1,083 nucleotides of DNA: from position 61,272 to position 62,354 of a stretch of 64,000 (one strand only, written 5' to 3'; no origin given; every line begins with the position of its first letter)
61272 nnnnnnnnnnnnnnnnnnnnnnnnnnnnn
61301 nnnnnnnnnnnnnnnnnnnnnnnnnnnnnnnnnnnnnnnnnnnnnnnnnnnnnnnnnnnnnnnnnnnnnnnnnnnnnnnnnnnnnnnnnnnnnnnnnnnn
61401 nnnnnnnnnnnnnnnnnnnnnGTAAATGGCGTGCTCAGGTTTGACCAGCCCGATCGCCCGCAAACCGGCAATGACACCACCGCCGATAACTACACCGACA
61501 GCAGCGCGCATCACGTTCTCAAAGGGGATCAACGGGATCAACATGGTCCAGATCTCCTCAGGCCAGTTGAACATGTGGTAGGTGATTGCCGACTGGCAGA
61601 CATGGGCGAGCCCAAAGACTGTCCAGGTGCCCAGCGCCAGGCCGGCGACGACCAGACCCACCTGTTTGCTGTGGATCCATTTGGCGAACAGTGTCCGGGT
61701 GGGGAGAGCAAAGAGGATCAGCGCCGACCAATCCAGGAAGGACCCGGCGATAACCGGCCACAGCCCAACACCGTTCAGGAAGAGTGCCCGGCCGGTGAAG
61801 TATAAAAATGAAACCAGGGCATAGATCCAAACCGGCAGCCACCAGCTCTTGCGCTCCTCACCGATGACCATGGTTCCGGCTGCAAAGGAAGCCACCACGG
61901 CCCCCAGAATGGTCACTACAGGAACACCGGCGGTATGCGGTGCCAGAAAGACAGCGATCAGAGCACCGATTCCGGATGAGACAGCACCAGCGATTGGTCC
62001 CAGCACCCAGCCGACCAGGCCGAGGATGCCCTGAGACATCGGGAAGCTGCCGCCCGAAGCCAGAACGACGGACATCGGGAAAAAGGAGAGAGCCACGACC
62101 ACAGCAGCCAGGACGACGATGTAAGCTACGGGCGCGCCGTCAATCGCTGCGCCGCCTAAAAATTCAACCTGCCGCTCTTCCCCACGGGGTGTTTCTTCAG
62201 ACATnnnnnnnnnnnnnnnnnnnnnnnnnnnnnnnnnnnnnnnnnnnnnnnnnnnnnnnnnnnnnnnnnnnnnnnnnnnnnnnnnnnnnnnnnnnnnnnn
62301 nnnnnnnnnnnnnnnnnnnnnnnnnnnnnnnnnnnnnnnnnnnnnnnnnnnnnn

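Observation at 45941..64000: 17-gene operon-like array mixing YgeW/SsnA/XdhD-type purine-catabolism markers with an ECF importer, a MeTr-like pterin-binding protein, AOR and a 2-oxoacid dehydrogenase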

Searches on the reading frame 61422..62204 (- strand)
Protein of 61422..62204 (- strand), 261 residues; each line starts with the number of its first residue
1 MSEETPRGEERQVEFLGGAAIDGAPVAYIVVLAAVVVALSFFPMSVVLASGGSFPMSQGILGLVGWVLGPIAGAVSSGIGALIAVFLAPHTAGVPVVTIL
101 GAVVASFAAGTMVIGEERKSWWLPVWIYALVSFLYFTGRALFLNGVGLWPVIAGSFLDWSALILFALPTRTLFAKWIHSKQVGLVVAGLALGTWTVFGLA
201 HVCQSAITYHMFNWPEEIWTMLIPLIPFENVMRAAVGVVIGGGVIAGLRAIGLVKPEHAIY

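Call 5: search_protein_families(library=pfam, proteins=[window:61422-62204:-], max_evalue=0.001)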
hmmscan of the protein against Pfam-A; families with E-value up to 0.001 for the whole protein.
window:61422-62204:- (261 aa): 0 families

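Call 7: search_protein_families(library=ncbifam, proteins=[window:61422-62204:-], max_evalue=0.00001)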
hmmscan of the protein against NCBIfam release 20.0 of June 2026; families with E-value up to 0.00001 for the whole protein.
window:61422-62204:- (261 aa): 0 families

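Call 29: find_homologous_proteins(query=window:61422-62204:-, max_evalue=0.001)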
Query window:61422-62204:- (261 aa): 469 proteins with E <= 0.001 among 8000 candidates; the best 120 are listed.
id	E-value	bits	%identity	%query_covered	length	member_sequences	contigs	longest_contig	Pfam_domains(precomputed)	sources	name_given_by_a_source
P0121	1.3e-161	554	100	100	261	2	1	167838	-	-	-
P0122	4.1e-145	500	89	100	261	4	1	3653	-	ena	-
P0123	2.7e-142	491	88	99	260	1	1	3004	-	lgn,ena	-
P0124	6.4e-140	483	85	100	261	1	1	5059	-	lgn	-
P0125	9.8e-138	476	85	100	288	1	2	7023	-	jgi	jgi:hypothetical protein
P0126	1.9e-135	469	84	98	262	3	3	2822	-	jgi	jgi:hypothetical protein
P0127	1.9e-133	462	82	100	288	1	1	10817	-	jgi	jgi:hypothetical protein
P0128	1.3e-132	459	81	100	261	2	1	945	-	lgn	-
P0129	2.3e-132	459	80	100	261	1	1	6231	-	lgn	-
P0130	2.0e-131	455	79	100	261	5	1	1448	-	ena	-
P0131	7.2e-130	450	80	100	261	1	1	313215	-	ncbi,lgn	-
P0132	3.1e-129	448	80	100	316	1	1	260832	-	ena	-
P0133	3.3e-129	448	79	100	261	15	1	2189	-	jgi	jgi:hypothetical protein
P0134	6.8e-129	447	77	100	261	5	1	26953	-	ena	-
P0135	1.3e-128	446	79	100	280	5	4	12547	-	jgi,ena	-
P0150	2.9e-119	416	70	100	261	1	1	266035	-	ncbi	-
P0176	6.7e-111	388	69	99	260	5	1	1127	PF12822.13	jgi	jgi:hypothetical protein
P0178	9.4e-111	388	69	99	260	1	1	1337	PF12822.13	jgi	jgi:hypothetical protein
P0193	3.6e-109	382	68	99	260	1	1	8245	PF12822.13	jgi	jgi:hypothetical protein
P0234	5.6e-105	369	67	99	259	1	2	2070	PF12822.13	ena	-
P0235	7.1e-105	368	67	99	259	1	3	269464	-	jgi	jgi:hypothetical protein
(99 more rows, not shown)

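Call 30: find_encoding_contigs(protein=P0235, flank=10000, max_places=2)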
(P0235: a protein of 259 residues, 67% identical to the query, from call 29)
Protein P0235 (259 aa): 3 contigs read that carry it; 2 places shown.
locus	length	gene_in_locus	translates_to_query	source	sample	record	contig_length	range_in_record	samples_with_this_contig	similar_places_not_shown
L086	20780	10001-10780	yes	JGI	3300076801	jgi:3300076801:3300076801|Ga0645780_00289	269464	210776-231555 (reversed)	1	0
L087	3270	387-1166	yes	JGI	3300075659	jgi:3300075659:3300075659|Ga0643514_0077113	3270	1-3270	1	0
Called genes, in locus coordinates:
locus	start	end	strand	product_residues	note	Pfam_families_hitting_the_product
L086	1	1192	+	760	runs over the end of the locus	PF02311:AraC_binding (faint), PF07883:Cupin_2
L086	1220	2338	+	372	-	-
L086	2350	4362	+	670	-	-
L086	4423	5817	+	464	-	PF02056:Glyco_hydro_4, PF11975:Glyco_hydro_4C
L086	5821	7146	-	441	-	PF00890:FAD_binding_2 (weak), PF01266:DAO, PF03486:HI0933_like (weak), PF07992:Pyr_redox_2 (weak), PF01593:Amino_oxidase, PF13450:NAD_binding_8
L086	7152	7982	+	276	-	PF01048:PNP_UDP_1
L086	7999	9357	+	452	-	PF00083:Sugar_tr (weak), PF07690:MFS_1, PF12832:MFS_1_like (faint)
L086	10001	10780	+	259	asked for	-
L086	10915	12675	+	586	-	PF05621:TniB (faint), PF13476:AAA_23 (faint), PF13481:AAA_25 (faint), PF20720:nSTAND3 (faint), PF00005:ABC_tran, PF02463:SMC_N (faint), PF13304:AAA_21 (weak), PF00005:ABC_tran, +3 more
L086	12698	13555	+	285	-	PF02361:CbiQ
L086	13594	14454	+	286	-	PF00809:Pterin_bind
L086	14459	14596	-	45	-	-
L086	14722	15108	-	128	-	-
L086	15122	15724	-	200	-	PF00440:TetR_N, PF16295:TetR_C_10 (weak)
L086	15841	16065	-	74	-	PF07311:Dodecin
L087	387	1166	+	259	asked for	-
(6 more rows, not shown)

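Call 31: find_encoding_contigs(protein=P0150, flank=10000, max_places=2)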
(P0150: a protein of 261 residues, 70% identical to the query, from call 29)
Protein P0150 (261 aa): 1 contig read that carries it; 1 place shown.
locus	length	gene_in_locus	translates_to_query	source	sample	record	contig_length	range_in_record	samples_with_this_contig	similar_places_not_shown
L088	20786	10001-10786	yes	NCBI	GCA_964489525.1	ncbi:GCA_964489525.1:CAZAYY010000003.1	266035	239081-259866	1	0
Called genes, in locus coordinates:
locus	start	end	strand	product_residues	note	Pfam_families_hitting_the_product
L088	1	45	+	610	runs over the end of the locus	PF00291:PALP, PF00072:Response_reg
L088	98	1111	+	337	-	PF00892:EamA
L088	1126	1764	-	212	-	PF01022:HTH_5, PF08279:HTH_11 (faint), PF12802:MarR_2 (faint), PF12840:HTH_20, PF13412:HTH_24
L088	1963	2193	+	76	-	PF04384:Fe-S_assembly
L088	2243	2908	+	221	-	PF01058:Oxidored_q6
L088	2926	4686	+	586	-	PF00329:Complex1_30kDa, PF00346:Complex1_49kDa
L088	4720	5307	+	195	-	PF13187:Fer4_9 (faint), PF13484:Fer4_16 (faint), PF14697:Fer4_21 (faint), PF25160:LdpA_Fe-S-bd (faint), PF13237:Fer4_10 (faint), PF12797:Fer4_2 (faint), PF12838:Fer4_7, PF00037:Fer4, +2 more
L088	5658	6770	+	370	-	PF01883:FeS_assembly_P, PF01656:CbiA, PF02374:ArsA_ATPase (faint), PF09140:MipZ (weak), PF10609:ParA, PF13614:AAA_31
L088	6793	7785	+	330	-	PF04468:PSP1 (weak), PF28472:PSP1_3rd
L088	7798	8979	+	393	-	PF01546:Peptidase_M20, PF07687:M20_dimer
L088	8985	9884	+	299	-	PF01497:Peripla_BP_2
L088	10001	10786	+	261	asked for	-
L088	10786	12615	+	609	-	PF00005:ABC_tran, PF02367:TsaE (faint), PF02463:SMC_N (faint), PF13191:AAA_16 (faint), PF05621:TniB (faint), PF13401:AAA_22 (faint), PF13304:AAA_21, PF00005:ABC_tran, +2 more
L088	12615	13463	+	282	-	PF02361:CbiQ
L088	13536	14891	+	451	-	PF08245:Mur_ligase_M, PF02875:Mur_ligase_C, PF27239:FOL3_C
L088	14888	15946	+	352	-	PF01300:Sua5_yciO_yrdC, PF03481:Sua5_C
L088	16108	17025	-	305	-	PF02355:SecD_SecF_C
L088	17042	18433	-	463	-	PF21760:SecD_1st, PF22599:SecDF_P1_head, PF02355:SecD_SecF_C, PF03176:MMPL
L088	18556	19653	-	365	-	PF02163:Peptidase_M50, PF00571:CBS (weak)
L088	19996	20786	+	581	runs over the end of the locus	PF02018:CBM_4_9 (weak)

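Call 34: find_encoding_contigs(protein=P0131, flank=10000, max_places=1)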
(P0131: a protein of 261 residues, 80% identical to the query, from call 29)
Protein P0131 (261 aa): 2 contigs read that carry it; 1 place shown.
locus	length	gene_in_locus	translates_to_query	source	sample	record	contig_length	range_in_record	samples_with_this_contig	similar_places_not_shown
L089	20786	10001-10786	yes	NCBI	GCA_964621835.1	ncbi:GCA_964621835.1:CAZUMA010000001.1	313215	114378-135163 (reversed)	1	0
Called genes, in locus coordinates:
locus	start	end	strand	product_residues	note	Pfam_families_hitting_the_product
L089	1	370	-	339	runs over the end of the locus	PF00296:Bac_luciferase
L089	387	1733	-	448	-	PF20695:UbiD_N, PF01977:UbiD, PF20696:UbiD_C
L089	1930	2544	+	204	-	PF13560:HTH_31, PF01381:HTH_3, PF12844:HTH_19, PF07883:Cupin_2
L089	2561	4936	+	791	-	PF13802:Gal_mutarotas_2, PF01055:Glyco_hydro_31_2nd, PF21365:Glyco_hydro_31_3rd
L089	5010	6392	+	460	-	PF01979:Amidohydro_1, PF12890:DHOase (weak), PF07969:Amidohydro_3 (weak)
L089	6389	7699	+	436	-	PF01979:Amidohydro_1, PF07969:Amidohydro_3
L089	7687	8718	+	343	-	PF00676:E1_dh, PF02775:TPP_enzyme_C (weak), PF00456:Transketolase_N (faint)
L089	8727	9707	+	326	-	PF02779:Transket_pyr, PF02780:Transketolase_C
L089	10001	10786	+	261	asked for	-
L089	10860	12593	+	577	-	PF13476:AAA_23 (faint), PF00005:ABC_tran, PF02463:SMC_N (faint), PF13191:AAA_16 (faint), PF13304:AAA_21 (faint), PF13401:AAA_22 (faint), PF13481:AAA_25 (faint), PF00005:ABC_tran, +2 more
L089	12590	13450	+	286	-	PF02361:CbiQ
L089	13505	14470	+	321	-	PF05448:AXE1, PF02129:Peptidase_S15 (faint), PF12146:Hydrolase_4 (faint), PF00561:Abhydrolase_1 (weak), PF12697:Abhydrolase_6, PF00326:Peptidase_S9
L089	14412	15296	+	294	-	PF01261:AP_endonuc_2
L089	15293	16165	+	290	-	PF03599:CdhD (weak), PF00809:Pterin_bind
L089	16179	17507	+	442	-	PF00364:Biotin_lipoyl, PF02817:E3_binding, PF00198:2-oxoacid_dh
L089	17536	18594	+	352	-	PF02729:OTCace_N, PF00185:OTCace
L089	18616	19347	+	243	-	PF00106:adh_short, PF08659:KR, PF23441:SDR (weak), PF13561:adh_short_C2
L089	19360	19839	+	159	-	PF00111:Fer2, PF01799:Fer2_2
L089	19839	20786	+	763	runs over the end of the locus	PF01315:Ald_Xan_dh_C, PF02738:MoCoBD_1, PF20256:MoCoBD_2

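Call 36: search_protein_families(library=ncbifam, proteins=[L089:5010-6389:+, L089:6389-7696:+, L089:13505-14467:+, L089:390-1733:-, L089:1930-2541:+], max_evalue=1e-10)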
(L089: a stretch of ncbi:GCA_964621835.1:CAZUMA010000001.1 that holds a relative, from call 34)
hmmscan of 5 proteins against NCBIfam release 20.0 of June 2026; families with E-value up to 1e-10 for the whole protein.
L089:5010-6389:+ (460 aa): 31 families (the best 25 are shown)
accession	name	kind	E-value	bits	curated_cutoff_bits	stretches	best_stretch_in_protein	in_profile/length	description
TIGR02033.1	D-hydantoinase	equivalog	4.9e-153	510.3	393.25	1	6-453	2-454/454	dihydropyrimidinase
NF009941.0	PRK13404.1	subfamily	1.3e-142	475.8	647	1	1-457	2-465/478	dihydropyrimidinase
NF004839.0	PRK06189.1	equivalog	5.4e-84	282.4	631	1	1-454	1-448/451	allantoinase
TIGR03178.1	allantoinase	equivalog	1.8e-81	274.2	357.85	1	4-452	1-440/441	allantoinase AllB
NF058539.1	ergo_uti2_ErtD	equivalog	1.1e-71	242.1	650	1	3-453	2-447/449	hydantoin-5-propionate amidohydrolase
NF002668.0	PRK02382.1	equivalog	3.5e-69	233.6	452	1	19-454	12-429/436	dihydroorotase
NF058538.1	ergo_util_ErtD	equivalog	2.1e-66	224.6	600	1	23-452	21-445/446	hydantoin-5-propionate amidohydrolase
NF005960.0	PRK08044.1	equivalog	4e-65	220.3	688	1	1-453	1-450/453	allantoinase AllB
NF006559.0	PRK09060.1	equivalog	1.6e-64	217.9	482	1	2-449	4-434/444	dihydroorotase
TIGR00857.1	pyrC_multi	subfamily_domain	3.7e-63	213.9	279.05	1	20-438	5-411/412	dihydroorotase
NF005751.0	PRK07575.1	equivalog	1.8e-59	201.3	529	1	4-449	4-432/440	dihydroorotase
NF006841.0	PRK09357.2-2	equivalog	2.3e-52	178.1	640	1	16-435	14-416/421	dihydroorotase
NF006836.0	PRK09357.1-1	equivalog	6e-52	176.8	538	1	17-442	13-430/432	dihydroorotase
NF006688.0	PRK09236.1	equivalog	5.7e-51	173.7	535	1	4-451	3-440/444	dihydroorotase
NF006837.0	PRK09357.1-2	equivalog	2.3e-50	171.4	575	1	6-437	4-423/428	dihydroorotase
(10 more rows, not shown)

L089:6389-7696:+ (436 aa): 23 families
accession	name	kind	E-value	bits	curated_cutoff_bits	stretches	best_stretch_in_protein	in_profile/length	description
NF005540.0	PRK07203.1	equivalog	5.4e-77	259.3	444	1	14-435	16-440/444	putative aminohydrolase SsnA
TIGR03314.1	Se_ssnA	subfamily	8.8e-71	239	455.5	1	16-435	17-439/441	putative selenium metabolism protein SsnA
NF004701.0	PRK06038.1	equivalog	2.8e-65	220.7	609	1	20-433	24-426/432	N-ethylammeline chlorohydrolase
NF006549.0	PRK09045.1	equivalog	2.8e-61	207.5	540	1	2-428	11-434/444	TRZ/ATZ family hydrolase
NF006055.0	PRK08203.1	equivalog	3.8e-60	203.7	532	1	18-434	25-451/455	8-oxoguanine deaminase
NF005557.0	PRK07228.1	equivalog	2.1e-59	201.4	522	1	22-433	24-437/445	5'-deoxyadenosine deaminase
NF006252.0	PRK08393.1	equivalog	9.7e-51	173.1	617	1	22-430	23-420/424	N-ethylammeline chlorohydrolase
NF012037.0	PRK15493.1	equivalog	1e-46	159.7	779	1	22-420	25-420/435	bifunctional S-methyl-5'-thioadenosine deaminase/S-adenosylhomocysteine deaminase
NF004995.0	PRK06380.1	subfamily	2.9e-45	155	567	1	22-421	24-411/418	metal-dependent hydrolase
NF009059.0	PRK12393.1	equivalog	1.3e-44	152.7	543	1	195-434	214-456/460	amidohydrolase family protein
NF005211.0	PRK06687.1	equivalog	1.5e-43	149.1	703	1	24-417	26-417/419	TRZ/ATZ family protein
NF004801.0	PRK06151.1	subfamily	2.6e-37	128.8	416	1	158-435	177-464/491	chlorohydrolase family protein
NF006681.0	PRK09229.1-2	equivalog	5.6e-37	127.5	362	1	184-414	197-430/451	formimidoylglutamate deiminase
TIGR02967.1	guan_deamin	equivalog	1e-31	110.3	375.4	1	22-378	9-366/401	guanine deaminase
NF006056.0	PRK08204.1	subfamily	1.5e-29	103.1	391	1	22-434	27-441/449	hypothetical protein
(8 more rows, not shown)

L089:13505-14467:+ (321 aa): 0 families

L089:390-1733:- (448 aa): 7 families
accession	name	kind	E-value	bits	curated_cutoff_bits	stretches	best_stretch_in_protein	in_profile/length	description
TIGR00148.1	TIGR00148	subfamily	6.9e-96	321.6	244.85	1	7-426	1-438/438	UbiD family decarboxylase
NF041204.1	VdcC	exception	4.2e-82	276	650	1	5-428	2-442/467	non-oxidative hydroxyarylic acid decarboxylases subunit C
TIGR03701.1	mena_SCO4490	equivalog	3.4e-69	233.7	495.9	1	10-411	2-426/433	menaquinone biosynthesis decarboxylase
NF008175.0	PRK10922.1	equivalog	1.8e-58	198.3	788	2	96-436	120-471/497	4-hydroxy-3-polyprenylbenzoate decarboxylase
TIGR02724.1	phenyl_P_beta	equivalog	2.1e-41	141.8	468.95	1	6-415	2-428/472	phenylphosphate carboxylase subunit beta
NF041219.1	BagN_FevL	exception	3e-33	115.1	1000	1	2-295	15-326/502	bagremycin/ferroverdin biosynthesis UbiD family decarboxylase BagN/FevL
TIGR02723.1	phenyl_P_alpha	equivalog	6.7e-21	74.4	564.6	1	18-420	21-435/485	phenylphosphate carboxylase subunit alpha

L089:1930-2541:+ (204 aa): 1 family
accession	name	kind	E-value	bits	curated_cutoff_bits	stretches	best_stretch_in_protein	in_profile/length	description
NF007408.0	PRK09943.1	equivalog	8.3e-12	45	211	0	7-70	8-71/185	HTH-type transcriptional regulator PuuR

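Call 38: find_related_loci(query=window:61422-62204:-, collection=metagenome_contigs, flank=10000)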
Query window:61422-62204:- (261 aa) in metagenome_contigs; peptide patterns used: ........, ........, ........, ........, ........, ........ (x = any residue, [..] = any of these).
139 stretches matched a pattern; 27 encode a relative of the query (tblastn E <= 1e-3); 27 distinct loci.
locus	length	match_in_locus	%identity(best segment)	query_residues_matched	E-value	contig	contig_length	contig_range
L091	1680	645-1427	77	1-261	7e-139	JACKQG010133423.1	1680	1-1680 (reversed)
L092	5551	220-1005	78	1-261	2e-126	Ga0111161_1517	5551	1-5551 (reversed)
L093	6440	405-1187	77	1-261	1e-121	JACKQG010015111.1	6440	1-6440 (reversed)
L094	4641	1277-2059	79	1-261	3e-118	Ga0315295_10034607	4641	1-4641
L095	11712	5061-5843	79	1-261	3e-117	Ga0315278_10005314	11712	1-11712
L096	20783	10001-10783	79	1-261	3e-117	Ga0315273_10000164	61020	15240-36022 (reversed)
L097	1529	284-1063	65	3-261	3e-117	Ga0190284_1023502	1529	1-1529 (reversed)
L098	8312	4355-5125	69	5-261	6e-108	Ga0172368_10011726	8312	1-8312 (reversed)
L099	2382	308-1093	68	1-261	5e-112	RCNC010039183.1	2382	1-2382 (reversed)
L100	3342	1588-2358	64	5-261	2e-109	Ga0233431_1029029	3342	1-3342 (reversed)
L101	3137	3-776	67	4-261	3e-109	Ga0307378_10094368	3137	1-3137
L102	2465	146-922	66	3-261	3e-111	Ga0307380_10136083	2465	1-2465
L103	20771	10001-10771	69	5-261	3e-105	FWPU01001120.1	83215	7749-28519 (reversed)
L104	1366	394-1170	66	3-261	6e-113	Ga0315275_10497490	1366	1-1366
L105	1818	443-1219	66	3-261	4e-107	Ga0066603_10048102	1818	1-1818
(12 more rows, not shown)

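Call 48: search_dna_similar(query=L089:390-1733:-, collection=plasmids, mode=protein, max_rows=25, max_evalue=1e-20)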
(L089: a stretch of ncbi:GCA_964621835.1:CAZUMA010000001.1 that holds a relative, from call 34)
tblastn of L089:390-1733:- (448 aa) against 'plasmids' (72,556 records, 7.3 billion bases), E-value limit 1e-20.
Records with a match: 428; places in all: 466; records where one place covers at least 80% of the query: 384.
Best place of each record, by identity: <60% 428.
By first word of the organism name: Sinorhizobium 129; Agrobacterium 24; Ensifer 19; Paracoccus 19; Pantoea 16; Paraburkholderia 13; Rhizobium 12; Klebsiella 11; Escherichia 11; Rahnella 11; and 60 more.
By predicted mobility (MOB-suite, as given by PLSDB): non-mobilizable 247; conjugative 99; mobilizable 82.
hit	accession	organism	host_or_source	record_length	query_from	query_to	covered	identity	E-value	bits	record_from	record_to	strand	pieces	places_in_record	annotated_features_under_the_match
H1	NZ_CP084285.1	Caballeronia zhejiangensis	Anasa tristis,Cell culture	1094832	18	442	95%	39.5%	6e-70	248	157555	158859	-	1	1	none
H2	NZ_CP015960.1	Paraburkholderia caribensis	Mimosa,single cell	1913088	18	442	95%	39.4%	1e-71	253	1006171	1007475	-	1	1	none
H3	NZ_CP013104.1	Paraburkholderia caribensis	-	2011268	18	442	95%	39.4%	1e-71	253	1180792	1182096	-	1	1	none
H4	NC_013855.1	Azospirillum sp. B510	-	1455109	18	439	94%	39.4%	2e-67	241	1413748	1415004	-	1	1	record has no annotation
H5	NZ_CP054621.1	Azospirillum oryzae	cell culture,soil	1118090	18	439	94%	39.2%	4e-68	243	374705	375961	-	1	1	record has no annotation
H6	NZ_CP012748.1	Paraburkholderia caribensis MBA4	soil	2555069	18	447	96%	38.4%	4e-71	251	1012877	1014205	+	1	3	none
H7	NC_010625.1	Paraburkholderia phymatum STM815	-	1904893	18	424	91%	40.0%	2e-72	255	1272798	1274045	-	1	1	record has no annotation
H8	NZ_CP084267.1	Caballeronia sp. Lep1P3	Leptoglossus zonatus,Cell culture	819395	18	424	91%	39.9%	9e-72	253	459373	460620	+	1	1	UbiD family decarboxylase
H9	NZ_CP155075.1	Paraburkholderia sp. PREW-6R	single cell,Phlox subulata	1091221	18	424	91%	39.8%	3e-69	246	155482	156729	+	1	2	none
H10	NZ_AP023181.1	Paraburkholderia sp. PGU19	Physopelta gutta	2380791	18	424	91%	39.7%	4e-71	251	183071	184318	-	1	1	none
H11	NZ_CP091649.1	Burkholderia aenigmatica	-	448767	18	424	91%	39.7%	5e-72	254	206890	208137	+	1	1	UbiD family decarboxylase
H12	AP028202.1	Paraburkholderia largidicola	Physopelta gutta,midgut,Midgut crypts ...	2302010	18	424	91%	39.3%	3e-70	248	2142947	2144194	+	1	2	UbiD family decarboxylase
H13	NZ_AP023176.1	Paraburkholderia largidicola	Physopelta gutta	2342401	18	424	91%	39.3%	7e-70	248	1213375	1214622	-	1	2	none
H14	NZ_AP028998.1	Paraburkholderia sp. 22B1P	-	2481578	18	424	91%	39.3%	7e-70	248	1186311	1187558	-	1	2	none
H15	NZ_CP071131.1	Caballeronia sp. M1242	Homo sapiens,ETA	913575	18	424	91%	38.7%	9e-71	250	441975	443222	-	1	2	UbiD family decarboxylase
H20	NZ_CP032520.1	Cupriavidus oxalaticus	cell culture,activated sludge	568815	18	442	95%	36.5%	1e-65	235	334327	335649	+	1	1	UbiD family decarboxylase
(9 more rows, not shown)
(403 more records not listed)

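Call 49: get_annotated_region(hit=H8, flank=9000)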
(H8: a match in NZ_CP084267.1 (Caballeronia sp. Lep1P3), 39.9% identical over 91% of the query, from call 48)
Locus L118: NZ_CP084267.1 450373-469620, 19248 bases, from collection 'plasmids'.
description: Caballeronia sp. Lep1P3 plasmid p1, complete sequence
organism: Caballeronia sp. Lep1P3 (NCBI taxid 2878150)
taxonomy: Bacteria; Pseudomonadota; Betaproteobacteria; Burkholderiales; Burkholderiaceae; Caballeronia; Caballeronia sp. Lep1P3
host: -; source: Leptoglossus zonatus,Cell culture; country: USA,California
typing (MOB-suite, as given by PLSDB): mobilizable; relaxase MOBP
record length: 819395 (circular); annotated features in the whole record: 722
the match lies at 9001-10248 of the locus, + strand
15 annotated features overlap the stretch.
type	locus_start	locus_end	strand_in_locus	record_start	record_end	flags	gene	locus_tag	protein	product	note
CDS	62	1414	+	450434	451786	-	-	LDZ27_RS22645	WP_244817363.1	MFS transporter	GO:0055085 - transmembrane transport [Evidence IEA]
CDS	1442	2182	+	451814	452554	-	-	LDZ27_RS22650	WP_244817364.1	beta-ketoacyl-ACP reductase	-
CDS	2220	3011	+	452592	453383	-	-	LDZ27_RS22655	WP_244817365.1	SDR family oxidoreductase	-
CDS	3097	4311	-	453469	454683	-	hmpA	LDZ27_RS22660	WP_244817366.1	NO-inducible flavohemoprotein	GO:0051409 - response to nitrosative stress [Evidence IEA]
CDS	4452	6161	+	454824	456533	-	-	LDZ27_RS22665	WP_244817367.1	dihydroxyacetone kinase family protein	-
CDS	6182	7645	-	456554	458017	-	-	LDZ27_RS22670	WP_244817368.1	aldehyde dehydrogenase family protein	-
CDS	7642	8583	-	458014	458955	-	-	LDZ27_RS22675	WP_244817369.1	LysR family transcriptional regulator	GO:0006355 - regulation of DNA-templated transcription [Evidence IEA]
CDS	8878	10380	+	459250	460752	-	-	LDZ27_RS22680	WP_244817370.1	UbiD family decarboxylase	-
CDS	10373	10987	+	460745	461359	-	-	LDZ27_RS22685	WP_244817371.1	UbiX family flavin prenyltransferase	-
CDS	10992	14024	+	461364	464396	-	-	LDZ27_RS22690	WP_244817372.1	molybdopterin cofactor-binding domain-containing protein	-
CDS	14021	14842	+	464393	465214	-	-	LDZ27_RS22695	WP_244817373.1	FAD binding domain-containing protein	-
CDS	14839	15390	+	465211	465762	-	-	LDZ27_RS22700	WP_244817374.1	(2Fe-2S)-binding protein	-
CDS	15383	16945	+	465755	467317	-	-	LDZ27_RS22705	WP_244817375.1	AMP-binding protein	-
CDS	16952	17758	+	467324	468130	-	-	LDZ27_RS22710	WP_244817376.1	enoyl-CoA hydratase-related protein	-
CDS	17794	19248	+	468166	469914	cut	-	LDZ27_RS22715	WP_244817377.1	GMC family oxidoreductase N-terminal domain-containing protein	-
